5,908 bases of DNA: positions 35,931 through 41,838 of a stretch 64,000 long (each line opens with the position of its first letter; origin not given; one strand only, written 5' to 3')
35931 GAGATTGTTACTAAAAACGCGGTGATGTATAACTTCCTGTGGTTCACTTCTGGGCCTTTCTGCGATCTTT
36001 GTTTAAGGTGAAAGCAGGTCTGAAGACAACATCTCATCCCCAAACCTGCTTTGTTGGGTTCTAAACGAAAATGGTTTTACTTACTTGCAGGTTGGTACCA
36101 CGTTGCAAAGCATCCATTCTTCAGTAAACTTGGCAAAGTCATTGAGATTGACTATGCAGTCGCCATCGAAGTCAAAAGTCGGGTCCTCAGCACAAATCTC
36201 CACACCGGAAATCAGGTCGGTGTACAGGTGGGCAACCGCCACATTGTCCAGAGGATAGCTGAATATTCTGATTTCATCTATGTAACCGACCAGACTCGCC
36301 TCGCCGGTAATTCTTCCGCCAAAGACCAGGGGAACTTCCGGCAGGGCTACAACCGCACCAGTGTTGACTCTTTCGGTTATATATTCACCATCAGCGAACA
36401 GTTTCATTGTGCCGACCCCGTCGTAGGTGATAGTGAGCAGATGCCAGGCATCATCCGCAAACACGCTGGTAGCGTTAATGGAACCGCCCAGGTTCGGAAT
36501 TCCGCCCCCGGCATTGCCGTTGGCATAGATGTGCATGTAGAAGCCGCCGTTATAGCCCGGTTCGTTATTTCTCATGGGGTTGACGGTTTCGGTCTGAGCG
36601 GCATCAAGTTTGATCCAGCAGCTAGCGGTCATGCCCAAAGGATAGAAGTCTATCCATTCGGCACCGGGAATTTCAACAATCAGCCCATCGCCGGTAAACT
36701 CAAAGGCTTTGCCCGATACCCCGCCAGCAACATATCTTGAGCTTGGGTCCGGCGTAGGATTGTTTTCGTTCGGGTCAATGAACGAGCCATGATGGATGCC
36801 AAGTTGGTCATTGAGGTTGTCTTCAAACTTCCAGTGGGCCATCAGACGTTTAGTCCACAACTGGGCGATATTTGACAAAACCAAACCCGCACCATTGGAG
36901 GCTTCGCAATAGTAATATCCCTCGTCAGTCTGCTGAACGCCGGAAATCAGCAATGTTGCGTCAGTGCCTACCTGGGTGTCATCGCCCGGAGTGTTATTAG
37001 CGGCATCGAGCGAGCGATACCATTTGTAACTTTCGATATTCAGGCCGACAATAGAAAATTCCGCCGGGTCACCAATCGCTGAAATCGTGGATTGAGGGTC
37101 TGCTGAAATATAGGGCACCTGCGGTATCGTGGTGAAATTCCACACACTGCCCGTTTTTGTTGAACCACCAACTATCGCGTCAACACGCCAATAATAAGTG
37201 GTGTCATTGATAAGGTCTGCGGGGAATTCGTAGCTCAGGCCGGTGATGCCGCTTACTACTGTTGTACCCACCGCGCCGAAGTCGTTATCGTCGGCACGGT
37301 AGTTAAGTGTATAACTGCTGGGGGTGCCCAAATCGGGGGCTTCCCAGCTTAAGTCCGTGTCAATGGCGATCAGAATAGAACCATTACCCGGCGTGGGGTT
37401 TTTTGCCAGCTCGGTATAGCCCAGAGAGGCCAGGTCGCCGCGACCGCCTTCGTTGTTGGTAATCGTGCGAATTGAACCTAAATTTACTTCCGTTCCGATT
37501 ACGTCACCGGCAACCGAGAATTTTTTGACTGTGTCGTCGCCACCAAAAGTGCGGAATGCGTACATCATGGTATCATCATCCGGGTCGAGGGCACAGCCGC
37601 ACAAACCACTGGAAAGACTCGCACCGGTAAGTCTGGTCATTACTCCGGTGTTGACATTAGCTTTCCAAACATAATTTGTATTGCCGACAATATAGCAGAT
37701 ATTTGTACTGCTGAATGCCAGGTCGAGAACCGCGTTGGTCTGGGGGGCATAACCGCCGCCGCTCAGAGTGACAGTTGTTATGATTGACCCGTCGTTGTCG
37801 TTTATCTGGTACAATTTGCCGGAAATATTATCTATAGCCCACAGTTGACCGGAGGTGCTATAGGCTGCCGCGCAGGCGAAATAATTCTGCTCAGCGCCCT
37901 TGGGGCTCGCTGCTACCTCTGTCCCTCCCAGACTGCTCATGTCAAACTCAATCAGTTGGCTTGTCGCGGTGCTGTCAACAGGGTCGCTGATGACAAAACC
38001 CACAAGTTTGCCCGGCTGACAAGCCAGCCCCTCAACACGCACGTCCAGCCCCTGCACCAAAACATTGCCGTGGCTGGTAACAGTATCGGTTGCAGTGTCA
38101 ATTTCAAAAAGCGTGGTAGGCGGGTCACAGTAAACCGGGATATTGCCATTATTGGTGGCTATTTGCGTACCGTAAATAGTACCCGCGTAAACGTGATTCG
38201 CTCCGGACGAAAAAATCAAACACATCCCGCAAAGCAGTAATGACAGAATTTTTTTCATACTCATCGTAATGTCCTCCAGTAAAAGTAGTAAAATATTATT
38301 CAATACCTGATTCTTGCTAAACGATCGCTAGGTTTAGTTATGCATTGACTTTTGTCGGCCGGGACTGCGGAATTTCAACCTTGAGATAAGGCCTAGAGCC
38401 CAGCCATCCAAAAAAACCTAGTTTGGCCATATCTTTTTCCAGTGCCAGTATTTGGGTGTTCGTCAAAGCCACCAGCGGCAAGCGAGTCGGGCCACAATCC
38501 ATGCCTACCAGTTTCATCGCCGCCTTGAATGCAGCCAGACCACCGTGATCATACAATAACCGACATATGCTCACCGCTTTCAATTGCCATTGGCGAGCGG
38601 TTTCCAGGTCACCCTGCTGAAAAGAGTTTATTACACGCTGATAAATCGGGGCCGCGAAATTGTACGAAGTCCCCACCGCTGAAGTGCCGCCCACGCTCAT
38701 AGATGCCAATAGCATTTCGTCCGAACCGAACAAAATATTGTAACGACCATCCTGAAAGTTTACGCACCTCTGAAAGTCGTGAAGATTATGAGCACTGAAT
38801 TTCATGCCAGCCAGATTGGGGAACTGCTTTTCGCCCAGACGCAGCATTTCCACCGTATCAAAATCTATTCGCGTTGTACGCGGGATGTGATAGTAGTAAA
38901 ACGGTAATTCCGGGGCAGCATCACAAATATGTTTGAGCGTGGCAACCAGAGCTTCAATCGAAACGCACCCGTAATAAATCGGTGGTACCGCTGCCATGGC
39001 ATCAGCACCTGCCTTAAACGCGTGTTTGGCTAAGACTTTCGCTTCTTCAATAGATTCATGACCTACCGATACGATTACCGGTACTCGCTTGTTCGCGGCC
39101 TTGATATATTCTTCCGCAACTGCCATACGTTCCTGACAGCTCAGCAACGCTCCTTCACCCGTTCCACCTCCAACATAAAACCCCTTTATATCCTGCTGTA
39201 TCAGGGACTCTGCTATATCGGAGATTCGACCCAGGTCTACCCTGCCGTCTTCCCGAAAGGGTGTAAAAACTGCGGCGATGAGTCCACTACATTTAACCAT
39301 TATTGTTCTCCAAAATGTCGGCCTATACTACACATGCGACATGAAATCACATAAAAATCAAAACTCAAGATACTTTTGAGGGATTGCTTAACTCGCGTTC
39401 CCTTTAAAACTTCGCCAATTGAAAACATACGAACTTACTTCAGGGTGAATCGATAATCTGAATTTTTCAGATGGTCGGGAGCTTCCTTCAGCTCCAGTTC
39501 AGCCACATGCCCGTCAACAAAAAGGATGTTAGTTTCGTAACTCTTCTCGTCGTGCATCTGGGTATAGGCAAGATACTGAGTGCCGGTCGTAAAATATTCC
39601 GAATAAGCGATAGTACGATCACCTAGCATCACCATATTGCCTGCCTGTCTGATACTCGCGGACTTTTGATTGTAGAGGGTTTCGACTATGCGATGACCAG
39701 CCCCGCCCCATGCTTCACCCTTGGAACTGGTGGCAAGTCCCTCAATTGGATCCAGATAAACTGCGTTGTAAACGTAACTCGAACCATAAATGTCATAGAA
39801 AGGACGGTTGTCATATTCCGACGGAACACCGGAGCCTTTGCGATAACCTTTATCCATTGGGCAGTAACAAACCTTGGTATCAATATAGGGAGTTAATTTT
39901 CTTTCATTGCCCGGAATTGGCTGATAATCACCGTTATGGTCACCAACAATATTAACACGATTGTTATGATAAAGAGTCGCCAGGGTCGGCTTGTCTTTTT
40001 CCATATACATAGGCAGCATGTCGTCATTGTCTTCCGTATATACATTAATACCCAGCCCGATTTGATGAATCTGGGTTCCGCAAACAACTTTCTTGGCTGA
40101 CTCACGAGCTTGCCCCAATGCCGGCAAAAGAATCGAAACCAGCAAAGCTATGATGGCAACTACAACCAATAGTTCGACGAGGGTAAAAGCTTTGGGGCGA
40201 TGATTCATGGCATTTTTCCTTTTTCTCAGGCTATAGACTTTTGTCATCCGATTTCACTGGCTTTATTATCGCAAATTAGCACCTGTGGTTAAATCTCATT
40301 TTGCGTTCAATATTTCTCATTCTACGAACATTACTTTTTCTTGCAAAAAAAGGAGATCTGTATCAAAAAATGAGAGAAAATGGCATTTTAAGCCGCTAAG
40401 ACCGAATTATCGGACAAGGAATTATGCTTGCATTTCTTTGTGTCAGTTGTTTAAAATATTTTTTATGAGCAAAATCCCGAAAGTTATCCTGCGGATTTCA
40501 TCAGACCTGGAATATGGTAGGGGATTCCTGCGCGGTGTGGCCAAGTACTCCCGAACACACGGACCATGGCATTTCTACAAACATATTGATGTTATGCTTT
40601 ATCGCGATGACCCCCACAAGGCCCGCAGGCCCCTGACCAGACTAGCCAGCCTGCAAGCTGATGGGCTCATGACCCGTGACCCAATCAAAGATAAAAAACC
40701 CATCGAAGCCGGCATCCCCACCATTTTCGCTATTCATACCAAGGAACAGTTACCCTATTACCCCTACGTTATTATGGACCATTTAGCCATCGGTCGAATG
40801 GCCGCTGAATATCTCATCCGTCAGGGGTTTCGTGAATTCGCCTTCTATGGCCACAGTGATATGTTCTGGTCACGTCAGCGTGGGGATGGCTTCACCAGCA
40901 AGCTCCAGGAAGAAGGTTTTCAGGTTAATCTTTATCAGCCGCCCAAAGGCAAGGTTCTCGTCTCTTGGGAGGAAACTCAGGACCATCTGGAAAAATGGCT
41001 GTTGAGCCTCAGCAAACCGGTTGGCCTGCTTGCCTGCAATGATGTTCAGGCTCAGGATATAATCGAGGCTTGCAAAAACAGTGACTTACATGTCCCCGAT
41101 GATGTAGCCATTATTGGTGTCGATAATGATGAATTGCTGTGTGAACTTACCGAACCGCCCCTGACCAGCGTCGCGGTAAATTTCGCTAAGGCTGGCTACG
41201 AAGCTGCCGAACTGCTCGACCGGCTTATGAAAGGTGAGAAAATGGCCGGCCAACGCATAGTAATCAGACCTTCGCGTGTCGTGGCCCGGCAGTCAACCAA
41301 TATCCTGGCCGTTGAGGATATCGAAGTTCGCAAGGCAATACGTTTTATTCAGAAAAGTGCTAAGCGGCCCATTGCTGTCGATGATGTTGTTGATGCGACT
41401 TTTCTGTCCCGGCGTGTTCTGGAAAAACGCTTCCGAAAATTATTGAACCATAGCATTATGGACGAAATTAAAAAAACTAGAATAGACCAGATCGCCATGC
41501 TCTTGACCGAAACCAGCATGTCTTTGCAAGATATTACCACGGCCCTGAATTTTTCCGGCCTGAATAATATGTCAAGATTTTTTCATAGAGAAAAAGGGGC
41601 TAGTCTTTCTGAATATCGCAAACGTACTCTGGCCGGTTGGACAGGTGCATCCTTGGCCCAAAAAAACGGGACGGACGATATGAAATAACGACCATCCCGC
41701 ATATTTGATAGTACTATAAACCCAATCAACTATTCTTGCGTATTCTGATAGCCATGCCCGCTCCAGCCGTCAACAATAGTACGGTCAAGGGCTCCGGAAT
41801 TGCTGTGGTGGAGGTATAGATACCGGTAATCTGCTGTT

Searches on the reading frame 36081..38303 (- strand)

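Call 72: search_protein_families(library=pfam, proteins=[window:36081-38303:-], max_evalue=0.00001)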
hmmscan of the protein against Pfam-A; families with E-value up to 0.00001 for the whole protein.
window:36081-38303:- (740 aa): 2 families
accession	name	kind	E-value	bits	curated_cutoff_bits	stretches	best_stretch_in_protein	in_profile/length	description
PF13385.13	Laminin_G_3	-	1.4e-16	61.4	27.6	1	557-686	18-146/151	Concanavalin A-like lectin/glucanases superfamily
PF13927.12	Ig_3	-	7.7e-08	33.2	30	1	397-470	2-78/78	Immunoglobulin domain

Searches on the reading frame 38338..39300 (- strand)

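Call 72: search_protein_families(library=pfam, proteins=[window:38338-39300:-], max_evalue=0.00001)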
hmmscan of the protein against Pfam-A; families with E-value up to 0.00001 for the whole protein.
window:38338-39300:- (320 aa): 1 family
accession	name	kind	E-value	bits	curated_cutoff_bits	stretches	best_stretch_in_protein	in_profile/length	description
PF00701.28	DHDPS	-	4.5e-57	193.4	22.1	1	4-291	2-286/289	Dihydrodipicolinate synthetase family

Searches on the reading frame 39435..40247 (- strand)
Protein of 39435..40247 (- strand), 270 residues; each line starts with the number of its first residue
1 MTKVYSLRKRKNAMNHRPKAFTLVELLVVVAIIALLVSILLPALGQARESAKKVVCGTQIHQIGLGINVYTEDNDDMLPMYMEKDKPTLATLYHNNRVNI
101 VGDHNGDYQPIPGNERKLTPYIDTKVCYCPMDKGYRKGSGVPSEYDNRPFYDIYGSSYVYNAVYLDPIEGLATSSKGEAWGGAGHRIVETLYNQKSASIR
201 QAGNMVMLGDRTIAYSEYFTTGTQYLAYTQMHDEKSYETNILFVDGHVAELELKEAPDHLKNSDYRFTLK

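Call 72: search_protein_families(library=pfam, proteins=[window:39435-40247:-], max_evalue=0.00001)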
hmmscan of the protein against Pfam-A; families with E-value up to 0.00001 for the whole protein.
window:39435-40247:- (270 aa): 1 family
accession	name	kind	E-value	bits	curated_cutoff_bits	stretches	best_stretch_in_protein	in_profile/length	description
PF07963.17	N_methyl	-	3.6e-07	29.9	21.2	1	17-41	3-27/27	Prokaryotic N-terminal methylation motif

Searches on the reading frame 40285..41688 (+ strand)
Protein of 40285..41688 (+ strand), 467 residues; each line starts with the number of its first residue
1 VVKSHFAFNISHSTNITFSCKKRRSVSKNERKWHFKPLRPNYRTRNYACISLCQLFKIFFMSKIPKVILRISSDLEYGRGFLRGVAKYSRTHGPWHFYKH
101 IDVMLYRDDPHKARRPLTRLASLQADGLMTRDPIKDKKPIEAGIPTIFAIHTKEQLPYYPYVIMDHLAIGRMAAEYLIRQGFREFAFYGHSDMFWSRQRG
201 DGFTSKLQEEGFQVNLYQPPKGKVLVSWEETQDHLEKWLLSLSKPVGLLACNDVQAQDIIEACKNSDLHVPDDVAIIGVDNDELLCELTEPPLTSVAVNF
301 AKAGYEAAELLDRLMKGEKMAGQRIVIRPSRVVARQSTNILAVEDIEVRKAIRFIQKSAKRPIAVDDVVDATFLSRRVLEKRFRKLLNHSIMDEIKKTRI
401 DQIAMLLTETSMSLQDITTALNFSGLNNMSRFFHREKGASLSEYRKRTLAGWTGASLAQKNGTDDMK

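Call 72: search_protein_families(library=pfam, proteins=[window:40285-41688:+], max_evalue=0.00001)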
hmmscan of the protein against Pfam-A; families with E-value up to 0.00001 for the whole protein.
window:40285-41688:+ (467 aa): 3 families
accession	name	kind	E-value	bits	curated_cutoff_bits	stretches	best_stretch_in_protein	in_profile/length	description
PF13377.12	Peripla_BP_3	-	4.5e-40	137.9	26.5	1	174-338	1-167/167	Periplasmic binding protein-like domain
PF12833.13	HTH_18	-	1.6e-14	54.4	33.6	1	370-447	3-80/80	Helix-turn-helix domain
PF13407.12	Peripla_BP_4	-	4.7e-12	46.4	35.1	1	140-319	77-258/258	Periplasmic binding protein domain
